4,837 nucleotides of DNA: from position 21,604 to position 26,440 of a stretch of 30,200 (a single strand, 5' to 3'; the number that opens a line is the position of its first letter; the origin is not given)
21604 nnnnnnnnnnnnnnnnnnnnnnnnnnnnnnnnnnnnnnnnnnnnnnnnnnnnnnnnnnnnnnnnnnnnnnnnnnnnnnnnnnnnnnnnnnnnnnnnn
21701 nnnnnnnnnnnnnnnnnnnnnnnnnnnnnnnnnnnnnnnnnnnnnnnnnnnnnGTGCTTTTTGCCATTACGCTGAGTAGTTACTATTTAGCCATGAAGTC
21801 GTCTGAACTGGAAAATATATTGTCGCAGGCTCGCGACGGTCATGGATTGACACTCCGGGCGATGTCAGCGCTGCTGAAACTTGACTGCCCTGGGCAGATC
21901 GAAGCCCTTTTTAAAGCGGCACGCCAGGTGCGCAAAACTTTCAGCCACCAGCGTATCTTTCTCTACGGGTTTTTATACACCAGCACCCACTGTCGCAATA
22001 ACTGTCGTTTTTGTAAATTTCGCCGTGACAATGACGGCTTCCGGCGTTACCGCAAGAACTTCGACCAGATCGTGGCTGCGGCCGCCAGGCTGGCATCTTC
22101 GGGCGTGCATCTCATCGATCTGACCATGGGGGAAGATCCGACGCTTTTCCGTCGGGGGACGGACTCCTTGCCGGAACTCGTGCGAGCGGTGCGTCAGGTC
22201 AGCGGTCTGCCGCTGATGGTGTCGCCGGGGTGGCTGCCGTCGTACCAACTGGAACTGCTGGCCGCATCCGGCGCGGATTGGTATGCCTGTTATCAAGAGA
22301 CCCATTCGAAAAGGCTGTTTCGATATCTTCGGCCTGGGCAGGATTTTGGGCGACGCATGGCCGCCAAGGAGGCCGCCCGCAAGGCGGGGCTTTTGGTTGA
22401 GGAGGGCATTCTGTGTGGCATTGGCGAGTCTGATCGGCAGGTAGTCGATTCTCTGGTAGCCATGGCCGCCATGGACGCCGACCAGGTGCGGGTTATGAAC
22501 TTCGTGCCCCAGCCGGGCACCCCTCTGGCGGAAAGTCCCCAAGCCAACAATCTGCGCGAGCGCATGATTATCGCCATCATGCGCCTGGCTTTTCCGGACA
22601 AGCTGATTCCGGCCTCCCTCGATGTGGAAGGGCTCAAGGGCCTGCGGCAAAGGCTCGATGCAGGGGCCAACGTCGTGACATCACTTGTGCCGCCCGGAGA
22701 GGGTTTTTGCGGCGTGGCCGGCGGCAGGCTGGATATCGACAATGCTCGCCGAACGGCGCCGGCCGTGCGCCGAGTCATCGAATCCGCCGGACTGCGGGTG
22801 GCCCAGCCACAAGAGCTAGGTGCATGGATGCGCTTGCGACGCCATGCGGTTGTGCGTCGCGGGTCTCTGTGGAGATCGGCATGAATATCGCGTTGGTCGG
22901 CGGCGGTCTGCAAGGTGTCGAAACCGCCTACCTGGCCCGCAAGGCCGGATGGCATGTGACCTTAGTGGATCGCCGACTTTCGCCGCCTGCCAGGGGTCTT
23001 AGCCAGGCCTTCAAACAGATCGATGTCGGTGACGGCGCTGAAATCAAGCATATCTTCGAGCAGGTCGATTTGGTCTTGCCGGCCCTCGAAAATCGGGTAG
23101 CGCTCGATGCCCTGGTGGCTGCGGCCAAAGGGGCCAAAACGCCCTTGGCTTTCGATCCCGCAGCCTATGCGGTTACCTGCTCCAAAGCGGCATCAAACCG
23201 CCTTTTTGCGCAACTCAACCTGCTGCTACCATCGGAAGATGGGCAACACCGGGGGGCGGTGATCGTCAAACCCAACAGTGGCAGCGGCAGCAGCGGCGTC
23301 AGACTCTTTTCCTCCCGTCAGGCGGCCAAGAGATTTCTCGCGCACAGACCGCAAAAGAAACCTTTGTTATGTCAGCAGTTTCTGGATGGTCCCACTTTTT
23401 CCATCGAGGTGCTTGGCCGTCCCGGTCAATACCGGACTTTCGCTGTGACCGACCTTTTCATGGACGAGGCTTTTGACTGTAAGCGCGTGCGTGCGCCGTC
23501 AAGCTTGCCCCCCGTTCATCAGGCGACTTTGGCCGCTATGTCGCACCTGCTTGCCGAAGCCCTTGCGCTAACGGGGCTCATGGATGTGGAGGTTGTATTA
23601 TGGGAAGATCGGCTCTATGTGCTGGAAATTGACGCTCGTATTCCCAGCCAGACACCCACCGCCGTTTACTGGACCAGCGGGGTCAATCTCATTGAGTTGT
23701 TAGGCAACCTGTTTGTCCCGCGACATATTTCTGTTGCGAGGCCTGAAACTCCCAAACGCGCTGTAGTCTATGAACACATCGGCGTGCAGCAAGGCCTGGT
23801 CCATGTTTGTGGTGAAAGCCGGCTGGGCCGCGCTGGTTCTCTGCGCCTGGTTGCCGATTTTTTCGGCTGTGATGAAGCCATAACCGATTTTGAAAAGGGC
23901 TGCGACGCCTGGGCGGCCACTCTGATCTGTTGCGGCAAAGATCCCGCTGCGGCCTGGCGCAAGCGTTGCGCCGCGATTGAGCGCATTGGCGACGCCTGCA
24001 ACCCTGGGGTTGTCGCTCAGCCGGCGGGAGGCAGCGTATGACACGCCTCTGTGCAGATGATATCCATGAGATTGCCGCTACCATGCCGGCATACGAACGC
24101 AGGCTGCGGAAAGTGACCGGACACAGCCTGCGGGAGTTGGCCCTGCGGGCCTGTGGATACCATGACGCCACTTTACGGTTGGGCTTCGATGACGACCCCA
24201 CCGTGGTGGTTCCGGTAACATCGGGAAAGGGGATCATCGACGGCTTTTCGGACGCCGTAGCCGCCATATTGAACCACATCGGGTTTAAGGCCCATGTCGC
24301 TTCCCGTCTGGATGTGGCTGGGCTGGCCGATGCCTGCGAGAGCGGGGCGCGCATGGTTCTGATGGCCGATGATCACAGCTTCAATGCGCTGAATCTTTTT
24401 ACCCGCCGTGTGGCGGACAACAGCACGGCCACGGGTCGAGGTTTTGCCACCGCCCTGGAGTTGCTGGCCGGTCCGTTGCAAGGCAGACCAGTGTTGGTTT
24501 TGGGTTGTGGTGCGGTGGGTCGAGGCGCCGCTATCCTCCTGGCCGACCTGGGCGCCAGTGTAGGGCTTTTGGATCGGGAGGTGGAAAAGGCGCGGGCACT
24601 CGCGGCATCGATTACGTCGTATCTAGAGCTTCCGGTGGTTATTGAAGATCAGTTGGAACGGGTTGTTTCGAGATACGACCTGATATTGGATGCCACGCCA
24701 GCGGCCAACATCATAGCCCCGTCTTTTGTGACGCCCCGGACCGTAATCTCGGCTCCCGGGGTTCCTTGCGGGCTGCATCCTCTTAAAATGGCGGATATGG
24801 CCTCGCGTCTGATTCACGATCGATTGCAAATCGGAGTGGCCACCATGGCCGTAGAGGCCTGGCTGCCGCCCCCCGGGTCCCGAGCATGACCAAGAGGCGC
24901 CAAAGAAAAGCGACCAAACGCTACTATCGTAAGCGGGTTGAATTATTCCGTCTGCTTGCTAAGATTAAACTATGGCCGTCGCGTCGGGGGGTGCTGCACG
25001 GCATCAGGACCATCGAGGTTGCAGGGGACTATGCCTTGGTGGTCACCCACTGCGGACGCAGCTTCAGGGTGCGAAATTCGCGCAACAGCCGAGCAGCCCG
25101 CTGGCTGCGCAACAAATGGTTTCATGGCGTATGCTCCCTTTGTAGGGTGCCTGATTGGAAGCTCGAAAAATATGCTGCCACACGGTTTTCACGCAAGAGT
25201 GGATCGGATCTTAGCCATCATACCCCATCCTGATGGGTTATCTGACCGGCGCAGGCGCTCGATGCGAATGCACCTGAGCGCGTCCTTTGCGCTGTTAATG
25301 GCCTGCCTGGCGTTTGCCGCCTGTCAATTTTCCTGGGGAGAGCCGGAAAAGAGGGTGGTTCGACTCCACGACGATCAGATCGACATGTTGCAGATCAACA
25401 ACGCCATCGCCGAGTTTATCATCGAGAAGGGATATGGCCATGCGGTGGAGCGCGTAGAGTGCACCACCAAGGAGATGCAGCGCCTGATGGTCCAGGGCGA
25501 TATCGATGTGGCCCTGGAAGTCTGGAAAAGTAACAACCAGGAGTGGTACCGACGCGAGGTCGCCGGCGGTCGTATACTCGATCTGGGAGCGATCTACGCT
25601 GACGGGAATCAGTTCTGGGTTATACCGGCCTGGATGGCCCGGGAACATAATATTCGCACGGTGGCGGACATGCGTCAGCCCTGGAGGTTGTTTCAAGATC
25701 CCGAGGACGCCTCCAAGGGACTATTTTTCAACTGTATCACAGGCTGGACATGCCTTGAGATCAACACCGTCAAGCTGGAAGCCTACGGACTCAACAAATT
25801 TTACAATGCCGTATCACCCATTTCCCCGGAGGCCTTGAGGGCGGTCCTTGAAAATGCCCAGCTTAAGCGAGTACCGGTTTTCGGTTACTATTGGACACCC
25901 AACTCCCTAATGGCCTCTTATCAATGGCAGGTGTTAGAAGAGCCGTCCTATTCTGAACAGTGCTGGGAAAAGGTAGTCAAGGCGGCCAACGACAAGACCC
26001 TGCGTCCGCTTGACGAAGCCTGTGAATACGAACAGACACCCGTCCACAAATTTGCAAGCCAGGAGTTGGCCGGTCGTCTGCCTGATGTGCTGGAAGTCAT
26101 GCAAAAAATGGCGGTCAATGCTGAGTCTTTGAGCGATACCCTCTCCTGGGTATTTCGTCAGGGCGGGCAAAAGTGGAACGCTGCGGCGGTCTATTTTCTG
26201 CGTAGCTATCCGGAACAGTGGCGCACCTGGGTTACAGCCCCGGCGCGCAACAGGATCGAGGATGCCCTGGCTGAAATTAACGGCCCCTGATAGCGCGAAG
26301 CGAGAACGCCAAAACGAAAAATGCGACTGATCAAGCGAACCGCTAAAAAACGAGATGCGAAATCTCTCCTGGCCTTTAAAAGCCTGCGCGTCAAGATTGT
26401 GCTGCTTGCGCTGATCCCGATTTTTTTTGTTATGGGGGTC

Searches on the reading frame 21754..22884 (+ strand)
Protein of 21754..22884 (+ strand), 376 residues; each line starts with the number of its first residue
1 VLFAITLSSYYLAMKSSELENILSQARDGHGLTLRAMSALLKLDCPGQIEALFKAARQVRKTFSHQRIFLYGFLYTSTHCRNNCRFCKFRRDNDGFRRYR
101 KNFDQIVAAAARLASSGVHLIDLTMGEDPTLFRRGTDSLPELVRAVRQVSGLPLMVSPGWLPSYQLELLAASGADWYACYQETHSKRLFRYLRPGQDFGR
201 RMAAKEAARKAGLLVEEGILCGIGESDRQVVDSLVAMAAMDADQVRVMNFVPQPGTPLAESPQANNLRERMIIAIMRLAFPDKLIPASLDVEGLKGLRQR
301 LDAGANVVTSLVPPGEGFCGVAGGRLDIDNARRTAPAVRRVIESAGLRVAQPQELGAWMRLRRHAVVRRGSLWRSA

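Call 4: search_protein_families(library=pfam, proteins=[window:21754-22884:+])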
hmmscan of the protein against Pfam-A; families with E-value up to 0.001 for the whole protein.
window:21754-22884:+ (376 aa): 1 family
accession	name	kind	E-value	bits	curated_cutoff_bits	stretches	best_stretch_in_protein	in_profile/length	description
PF04055.27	Radical_SAM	-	2.6e-14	54.2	29.5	1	76-233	3-162/166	Radical SAM superfamily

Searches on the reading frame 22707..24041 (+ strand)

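Call 4: search_protein_families(library=pfam, proteins=[window:22707-24041:+])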
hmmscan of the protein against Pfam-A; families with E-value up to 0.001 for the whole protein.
window:22707-24041:+ (444 aa): 4 families
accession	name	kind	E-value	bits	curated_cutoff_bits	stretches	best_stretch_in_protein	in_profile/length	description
PF02655.19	ATP-grasp_3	-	9.1e-13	49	23.2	1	182-312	31-157/160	ATP-grasp domain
PF07992.20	Pyr_redox_2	-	4.9e-05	23.3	26.1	1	59-99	143-182/291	Pyridine nucleotide-disulphide oxidoreductase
PF01266.30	DAO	-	0.00048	20.2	27.9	1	61-97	2-38/353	FAD dependent oxidoreductase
PF15632.11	ATPgrasp_Ter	-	0.00084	19.6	29.1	0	218-339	3-111/131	ATP-grasp in the biosynthetic pathway with Ter operon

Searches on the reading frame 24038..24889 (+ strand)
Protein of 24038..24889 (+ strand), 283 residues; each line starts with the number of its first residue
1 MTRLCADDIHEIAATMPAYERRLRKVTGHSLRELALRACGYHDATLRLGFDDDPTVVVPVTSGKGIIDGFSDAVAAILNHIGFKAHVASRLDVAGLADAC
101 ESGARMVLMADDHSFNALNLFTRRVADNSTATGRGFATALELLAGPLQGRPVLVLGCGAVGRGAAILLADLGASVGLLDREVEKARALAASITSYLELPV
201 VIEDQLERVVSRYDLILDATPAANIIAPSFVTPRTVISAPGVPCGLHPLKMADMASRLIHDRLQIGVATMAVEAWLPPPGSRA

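Call 5: search_protein_families(library=pfam, proteins=[window:24038-24889:+])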
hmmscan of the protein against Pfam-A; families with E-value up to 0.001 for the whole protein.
window:24038-24889:+ (283 aa): 6 families
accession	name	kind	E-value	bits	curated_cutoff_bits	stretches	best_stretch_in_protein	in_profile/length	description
PF21455.3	PylD_N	-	6.9e-29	100.4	27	1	9-125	2-111/112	Pyrrolysine biosynthesis protein PylD, N-terminal domain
PF01262.27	AlaDh_PNT_C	-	2.6e-07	30.7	23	1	144-236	20-116/214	Alanine dehydrogenase/PNT, C-terminal domain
PF01488.26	Shikimate_DH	-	1.1e-05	25.9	24.3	1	146-226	9-89/138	Shikimate / quinate 5-dehydrogenase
PF03435.24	Sacchrp_dh_NADP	-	0.00012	22.8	25.1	1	152-222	1-78/129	Saccharopine dehydrogenase NADP binding domain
PF00670.27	AdoHcyase_NAD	-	0.00034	21.2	27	1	147-227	21-93/162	S-adenosyl-L-homocysteine hydrolase, NAD binding domain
PF02737.24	3HCDH_N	-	0.00045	20.6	22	1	152-197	2-47/180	3-hydroxyacyl-CoA dehydrogenase, NAD binding domain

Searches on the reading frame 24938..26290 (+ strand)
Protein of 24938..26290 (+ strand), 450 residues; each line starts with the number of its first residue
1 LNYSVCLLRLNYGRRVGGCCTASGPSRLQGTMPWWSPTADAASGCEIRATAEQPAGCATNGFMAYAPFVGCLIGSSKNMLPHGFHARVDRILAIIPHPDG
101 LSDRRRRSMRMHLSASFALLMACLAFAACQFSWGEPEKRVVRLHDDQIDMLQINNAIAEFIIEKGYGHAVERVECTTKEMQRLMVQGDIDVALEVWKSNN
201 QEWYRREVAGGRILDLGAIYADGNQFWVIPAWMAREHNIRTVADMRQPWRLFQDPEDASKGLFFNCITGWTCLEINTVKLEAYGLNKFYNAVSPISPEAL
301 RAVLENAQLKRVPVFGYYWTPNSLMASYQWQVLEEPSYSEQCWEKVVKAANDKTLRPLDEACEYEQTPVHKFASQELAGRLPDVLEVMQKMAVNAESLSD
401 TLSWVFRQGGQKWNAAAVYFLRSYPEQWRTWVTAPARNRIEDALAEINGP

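Call 5: search_protein_families(library=pfam, proteins=[window:24938-26290:+])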
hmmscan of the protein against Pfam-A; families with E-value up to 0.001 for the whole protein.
window:24938-26290:+ (450 aa): 1 family
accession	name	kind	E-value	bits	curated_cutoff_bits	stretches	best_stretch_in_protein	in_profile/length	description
PF04069.17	OpuAC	-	9.7e-35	120.8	21.2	1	152-422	14-256/257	Substrate binding domain of ABC-type glycine betaine transport system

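Call 49: search_protein_families(library=ncbifam, proteins=[window:24938-26290:+], max_evalue=1e-10)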
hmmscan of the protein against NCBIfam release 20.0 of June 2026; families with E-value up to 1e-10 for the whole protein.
window:24938-26290:+ (450 aa): 1 family
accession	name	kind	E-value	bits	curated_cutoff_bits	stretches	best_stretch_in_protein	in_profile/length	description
NF008334.0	PRK11119.1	equivalog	1.7e-11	43.8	215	1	153-325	43-215/331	glycine betaine/L-proline ABC transporter substrate-binding protein ProX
